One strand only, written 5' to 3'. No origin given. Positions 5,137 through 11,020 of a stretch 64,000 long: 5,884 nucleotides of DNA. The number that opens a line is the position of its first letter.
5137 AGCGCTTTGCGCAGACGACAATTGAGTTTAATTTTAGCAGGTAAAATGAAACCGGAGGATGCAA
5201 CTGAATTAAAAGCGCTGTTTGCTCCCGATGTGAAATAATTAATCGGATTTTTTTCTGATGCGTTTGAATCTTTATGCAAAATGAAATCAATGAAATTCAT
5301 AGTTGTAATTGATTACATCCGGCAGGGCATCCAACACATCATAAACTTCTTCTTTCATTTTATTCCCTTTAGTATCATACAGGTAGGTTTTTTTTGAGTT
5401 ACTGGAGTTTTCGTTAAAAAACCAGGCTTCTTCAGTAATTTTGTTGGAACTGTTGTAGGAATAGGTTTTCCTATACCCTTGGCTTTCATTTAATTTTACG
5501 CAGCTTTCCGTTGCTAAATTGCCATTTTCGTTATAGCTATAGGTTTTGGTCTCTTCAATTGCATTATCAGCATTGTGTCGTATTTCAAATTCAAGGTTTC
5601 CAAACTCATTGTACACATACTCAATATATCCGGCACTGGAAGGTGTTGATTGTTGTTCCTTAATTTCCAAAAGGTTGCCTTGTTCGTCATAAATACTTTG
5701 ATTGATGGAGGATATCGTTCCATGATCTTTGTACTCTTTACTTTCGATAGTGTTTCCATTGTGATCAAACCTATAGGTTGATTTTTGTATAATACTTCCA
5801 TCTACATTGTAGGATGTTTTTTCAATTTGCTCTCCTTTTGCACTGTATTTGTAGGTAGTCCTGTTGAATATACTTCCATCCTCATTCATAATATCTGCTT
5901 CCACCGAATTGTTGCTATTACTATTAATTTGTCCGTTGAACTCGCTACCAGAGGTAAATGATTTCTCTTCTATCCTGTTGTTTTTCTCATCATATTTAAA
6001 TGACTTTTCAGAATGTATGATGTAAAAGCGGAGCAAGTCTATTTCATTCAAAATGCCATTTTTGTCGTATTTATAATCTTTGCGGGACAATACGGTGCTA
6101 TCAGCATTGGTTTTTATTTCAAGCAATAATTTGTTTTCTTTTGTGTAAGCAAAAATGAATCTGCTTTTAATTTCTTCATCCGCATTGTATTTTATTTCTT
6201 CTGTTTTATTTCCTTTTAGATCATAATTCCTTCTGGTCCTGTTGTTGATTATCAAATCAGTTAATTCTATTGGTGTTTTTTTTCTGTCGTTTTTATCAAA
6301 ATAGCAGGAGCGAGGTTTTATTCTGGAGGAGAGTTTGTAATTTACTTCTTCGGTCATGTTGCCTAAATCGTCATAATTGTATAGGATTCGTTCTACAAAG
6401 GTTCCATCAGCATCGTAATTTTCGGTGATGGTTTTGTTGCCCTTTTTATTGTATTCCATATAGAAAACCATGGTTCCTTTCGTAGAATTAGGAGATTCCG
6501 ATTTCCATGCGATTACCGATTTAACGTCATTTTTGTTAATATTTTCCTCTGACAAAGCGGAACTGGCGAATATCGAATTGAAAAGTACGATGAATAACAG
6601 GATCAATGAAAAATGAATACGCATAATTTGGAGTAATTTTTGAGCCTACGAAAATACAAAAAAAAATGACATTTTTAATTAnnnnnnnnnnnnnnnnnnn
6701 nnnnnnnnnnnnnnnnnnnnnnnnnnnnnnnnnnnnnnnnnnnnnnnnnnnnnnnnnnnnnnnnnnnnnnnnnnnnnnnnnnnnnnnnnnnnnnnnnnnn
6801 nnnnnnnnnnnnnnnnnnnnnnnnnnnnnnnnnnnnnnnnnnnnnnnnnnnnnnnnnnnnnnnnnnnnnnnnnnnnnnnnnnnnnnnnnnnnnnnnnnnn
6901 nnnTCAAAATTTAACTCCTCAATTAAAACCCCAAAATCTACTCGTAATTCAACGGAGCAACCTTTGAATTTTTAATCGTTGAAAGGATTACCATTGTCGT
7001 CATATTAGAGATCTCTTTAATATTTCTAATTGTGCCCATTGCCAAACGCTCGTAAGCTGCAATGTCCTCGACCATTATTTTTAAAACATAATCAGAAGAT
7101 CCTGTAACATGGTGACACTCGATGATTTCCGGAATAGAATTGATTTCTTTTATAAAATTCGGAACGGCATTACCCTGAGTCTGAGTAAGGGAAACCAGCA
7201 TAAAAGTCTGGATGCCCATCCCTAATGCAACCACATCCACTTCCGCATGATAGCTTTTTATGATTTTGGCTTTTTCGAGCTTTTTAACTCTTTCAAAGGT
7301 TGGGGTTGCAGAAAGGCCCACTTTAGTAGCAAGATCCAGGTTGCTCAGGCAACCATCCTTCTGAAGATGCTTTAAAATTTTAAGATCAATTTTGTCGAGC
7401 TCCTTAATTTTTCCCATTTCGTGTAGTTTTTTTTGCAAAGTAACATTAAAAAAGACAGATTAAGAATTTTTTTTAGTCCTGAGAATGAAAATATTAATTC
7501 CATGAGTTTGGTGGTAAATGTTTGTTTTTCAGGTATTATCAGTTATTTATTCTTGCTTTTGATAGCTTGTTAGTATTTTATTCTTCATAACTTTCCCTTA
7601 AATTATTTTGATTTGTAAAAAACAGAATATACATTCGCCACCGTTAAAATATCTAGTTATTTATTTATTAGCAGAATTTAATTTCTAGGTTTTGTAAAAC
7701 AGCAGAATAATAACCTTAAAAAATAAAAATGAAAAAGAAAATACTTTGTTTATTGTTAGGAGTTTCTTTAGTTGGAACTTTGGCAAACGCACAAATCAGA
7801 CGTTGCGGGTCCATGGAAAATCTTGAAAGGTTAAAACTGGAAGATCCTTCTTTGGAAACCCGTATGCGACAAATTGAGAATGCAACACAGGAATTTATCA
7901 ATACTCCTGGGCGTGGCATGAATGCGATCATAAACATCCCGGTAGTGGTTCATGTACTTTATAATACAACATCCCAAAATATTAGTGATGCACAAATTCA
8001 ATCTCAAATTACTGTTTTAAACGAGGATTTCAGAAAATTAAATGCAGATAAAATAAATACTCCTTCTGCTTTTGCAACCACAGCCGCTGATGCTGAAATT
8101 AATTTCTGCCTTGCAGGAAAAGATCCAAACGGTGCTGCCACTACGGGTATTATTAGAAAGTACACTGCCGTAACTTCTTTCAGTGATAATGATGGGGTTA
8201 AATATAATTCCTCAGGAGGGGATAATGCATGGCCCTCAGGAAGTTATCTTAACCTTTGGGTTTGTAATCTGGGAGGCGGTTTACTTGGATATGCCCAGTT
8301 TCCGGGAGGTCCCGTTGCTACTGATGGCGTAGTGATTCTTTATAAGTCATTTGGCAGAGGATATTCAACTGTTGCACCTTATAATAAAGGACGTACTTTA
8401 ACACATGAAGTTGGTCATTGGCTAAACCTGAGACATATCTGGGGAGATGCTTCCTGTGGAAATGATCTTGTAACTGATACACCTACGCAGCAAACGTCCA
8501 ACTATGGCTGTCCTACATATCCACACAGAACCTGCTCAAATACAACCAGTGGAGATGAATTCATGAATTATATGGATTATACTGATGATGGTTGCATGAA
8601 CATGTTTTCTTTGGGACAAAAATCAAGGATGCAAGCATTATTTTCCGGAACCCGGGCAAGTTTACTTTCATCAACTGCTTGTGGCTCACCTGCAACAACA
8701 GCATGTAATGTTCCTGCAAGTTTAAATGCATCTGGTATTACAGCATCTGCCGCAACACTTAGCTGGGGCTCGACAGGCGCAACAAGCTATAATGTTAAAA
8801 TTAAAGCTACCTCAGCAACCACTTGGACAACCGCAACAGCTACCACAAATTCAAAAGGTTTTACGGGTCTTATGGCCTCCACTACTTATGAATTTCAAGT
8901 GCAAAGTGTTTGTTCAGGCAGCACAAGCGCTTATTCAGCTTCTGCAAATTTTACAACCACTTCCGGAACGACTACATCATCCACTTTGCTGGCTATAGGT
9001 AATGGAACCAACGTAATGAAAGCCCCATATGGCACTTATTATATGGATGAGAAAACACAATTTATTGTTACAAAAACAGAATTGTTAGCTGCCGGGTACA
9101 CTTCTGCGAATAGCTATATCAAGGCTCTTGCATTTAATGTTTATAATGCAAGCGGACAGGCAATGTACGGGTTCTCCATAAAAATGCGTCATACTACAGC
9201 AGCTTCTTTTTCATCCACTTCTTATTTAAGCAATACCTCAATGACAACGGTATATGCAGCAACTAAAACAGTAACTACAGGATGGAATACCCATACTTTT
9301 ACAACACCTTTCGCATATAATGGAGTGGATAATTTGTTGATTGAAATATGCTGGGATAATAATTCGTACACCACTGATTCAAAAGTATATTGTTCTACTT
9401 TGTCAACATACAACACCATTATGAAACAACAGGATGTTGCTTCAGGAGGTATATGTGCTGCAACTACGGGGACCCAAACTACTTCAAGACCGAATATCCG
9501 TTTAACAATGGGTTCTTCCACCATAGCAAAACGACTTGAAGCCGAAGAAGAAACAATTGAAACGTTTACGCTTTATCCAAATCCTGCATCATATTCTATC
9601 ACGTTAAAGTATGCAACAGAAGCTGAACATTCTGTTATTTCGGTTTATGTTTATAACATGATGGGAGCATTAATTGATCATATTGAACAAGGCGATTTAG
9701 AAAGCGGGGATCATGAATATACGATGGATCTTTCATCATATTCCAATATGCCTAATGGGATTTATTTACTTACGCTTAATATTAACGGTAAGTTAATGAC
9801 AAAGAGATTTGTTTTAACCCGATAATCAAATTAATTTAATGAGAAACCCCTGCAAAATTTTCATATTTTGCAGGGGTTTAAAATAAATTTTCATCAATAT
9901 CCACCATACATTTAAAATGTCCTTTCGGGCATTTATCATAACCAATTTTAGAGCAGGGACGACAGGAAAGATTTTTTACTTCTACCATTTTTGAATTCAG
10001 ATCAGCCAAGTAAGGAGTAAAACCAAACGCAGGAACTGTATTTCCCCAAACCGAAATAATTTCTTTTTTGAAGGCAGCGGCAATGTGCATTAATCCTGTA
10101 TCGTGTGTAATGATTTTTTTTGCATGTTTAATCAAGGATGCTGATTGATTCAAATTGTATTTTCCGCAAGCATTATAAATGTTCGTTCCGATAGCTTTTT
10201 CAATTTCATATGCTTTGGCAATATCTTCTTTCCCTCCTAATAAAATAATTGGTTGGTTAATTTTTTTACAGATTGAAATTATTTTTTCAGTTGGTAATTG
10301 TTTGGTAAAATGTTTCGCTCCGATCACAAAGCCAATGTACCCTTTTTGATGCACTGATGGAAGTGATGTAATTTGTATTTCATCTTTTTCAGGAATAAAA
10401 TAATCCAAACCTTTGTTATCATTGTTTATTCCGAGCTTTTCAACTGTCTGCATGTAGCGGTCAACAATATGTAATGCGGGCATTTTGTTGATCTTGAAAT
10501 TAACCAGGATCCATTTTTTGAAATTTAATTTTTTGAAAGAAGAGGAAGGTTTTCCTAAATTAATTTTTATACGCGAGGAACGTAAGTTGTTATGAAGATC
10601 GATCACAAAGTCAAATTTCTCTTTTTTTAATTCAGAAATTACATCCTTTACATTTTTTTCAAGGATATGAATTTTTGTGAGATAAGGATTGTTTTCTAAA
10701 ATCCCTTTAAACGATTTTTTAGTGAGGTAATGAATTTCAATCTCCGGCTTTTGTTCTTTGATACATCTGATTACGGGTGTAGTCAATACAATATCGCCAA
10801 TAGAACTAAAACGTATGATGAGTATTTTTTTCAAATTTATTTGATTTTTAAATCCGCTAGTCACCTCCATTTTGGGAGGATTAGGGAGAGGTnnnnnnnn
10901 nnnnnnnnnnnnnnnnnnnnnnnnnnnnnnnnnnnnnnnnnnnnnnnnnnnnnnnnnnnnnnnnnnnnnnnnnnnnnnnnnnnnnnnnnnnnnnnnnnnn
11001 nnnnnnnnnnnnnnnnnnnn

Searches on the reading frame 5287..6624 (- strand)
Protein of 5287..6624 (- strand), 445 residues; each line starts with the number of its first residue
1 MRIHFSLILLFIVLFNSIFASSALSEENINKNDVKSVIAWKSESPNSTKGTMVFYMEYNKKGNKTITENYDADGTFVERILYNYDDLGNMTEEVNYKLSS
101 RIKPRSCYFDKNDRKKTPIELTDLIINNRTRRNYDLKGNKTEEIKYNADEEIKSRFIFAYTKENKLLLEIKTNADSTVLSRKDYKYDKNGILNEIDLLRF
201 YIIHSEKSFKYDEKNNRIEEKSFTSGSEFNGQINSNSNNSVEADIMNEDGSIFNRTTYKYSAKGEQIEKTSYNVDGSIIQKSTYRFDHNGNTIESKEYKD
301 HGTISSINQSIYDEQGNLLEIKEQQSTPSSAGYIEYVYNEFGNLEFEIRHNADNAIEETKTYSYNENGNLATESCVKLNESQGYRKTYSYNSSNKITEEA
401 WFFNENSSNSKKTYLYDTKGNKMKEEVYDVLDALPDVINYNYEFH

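Call 19: search_protein_families(library=pfam, proteins=[window:5287-6624:-], max_evalue=0.01)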
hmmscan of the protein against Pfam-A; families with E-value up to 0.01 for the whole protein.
window:5287-6624:- (445 aa): 2 families
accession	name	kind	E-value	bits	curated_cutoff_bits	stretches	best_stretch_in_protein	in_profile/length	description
PF05593.20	RHS_repeat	-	2.2e-10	41.1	22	0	58-94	1-32/38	RHS Repeat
PF21462.3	PsaS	-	0.00081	19.9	27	0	383-430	56-103/112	Ph 6 antigen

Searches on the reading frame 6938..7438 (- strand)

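Call 14: search_protein_families(library=ncbifam, proteins=[window:6938-7438:-], max_evalue=0.001)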
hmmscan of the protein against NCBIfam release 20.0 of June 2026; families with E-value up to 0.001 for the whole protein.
window:6938-7438:- (166 aa): 9 families
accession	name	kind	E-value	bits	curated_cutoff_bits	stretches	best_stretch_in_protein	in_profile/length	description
NF008370.0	PRK11169.1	equivalog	8.8e-38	129.6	233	1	9-160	7-158/164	leucine-responsive transcriptional regulator Lrp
NF008384.0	PRK11179.1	equivalog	1.5e-18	67.1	227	1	11-154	4-145/153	transcriptional regulator AsnC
NF040947.1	trans_reg_LysM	equivalog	1.8e-13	50.4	180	1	14-154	1-135/136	HTH-type transcriptional regulator LysM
NF053758.1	ChrTpTrnRegChrS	equivalog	1.3e-11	44.5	250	1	7-156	6-151/158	chromate efflux transcriptional regulator ChrS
NF041396.1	TranRegLrp_Halo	equivalog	1.8e-10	40.9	190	1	15-158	4-143/149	HTH-type transcriptional regulator Lrp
NF040820.1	trans_reg_LrpA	equivalog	1.1e-07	31.9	250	1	14-153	2-138/141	HTH-type transcriptional regulator LrpA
NF041395.1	TranRegLrpA1_Halo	equivalog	7.2e-05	22.8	250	1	19-145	8-131/142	HTH-type transcriptional regulator LrpA1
TIGR01884.1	cas_HTH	subfamily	0.00032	20.1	60.2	1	13-63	139-189/202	CRISPR-associated CARF protein Csa3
NF040708.3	Siroheme_Dcarb_AhbA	equivalog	0.00038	20.2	140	1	20-160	3-138/144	siroheme decarboxylase subunit alpha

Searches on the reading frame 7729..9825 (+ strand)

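Call 19: search_protein_families(library=pfam, proteins=[window:7729-9825:+], max_evalue=0.01)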
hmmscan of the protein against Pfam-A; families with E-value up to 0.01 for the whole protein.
window:7729-9825:+ (698 aa): 4 families
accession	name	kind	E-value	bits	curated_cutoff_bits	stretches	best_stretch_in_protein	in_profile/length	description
PF05572.19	Peptidase_M43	-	4e-15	56.5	23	1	165-304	9-150/152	Pregnancy-associated plasma protein-A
PF18962.6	Por_Secre_tail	-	1.4e-10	41.7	27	1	615-695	1-74/75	Secretion system C-terminal sorting domain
PF00041.27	fn3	-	6e-07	30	25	1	329-407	3-82/84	Fibronectin type III domain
PF13860.13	FlgD_ig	-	9.4e-05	22.8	27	1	624-683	12-73/79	FlgD Ig-like domain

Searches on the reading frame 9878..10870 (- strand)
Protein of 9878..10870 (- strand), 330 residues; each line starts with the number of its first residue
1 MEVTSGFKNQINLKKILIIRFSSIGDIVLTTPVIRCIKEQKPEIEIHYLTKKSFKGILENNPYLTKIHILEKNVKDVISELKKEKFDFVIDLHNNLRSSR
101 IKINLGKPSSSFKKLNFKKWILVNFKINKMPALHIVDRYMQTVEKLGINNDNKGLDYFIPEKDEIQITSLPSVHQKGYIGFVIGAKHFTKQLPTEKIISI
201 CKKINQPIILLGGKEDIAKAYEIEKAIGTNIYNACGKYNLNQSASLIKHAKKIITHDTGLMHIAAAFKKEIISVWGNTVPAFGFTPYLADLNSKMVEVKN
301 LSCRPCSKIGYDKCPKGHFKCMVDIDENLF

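Call 19: search_protein_families(library=pfam, proteins=[window:9878-10870:-], max_evalue=0.01)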
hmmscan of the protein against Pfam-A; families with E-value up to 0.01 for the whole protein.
window:9878-10870:- (330 aa): 1 family
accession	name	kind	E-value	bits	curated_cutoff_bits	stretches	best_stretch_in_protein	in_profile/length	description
PF01075.23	Glyco_transf_9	-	8.7e-31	107.5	22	1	78-308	5-238/247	Glycosyltransferase family 9 (heptosyltransferase)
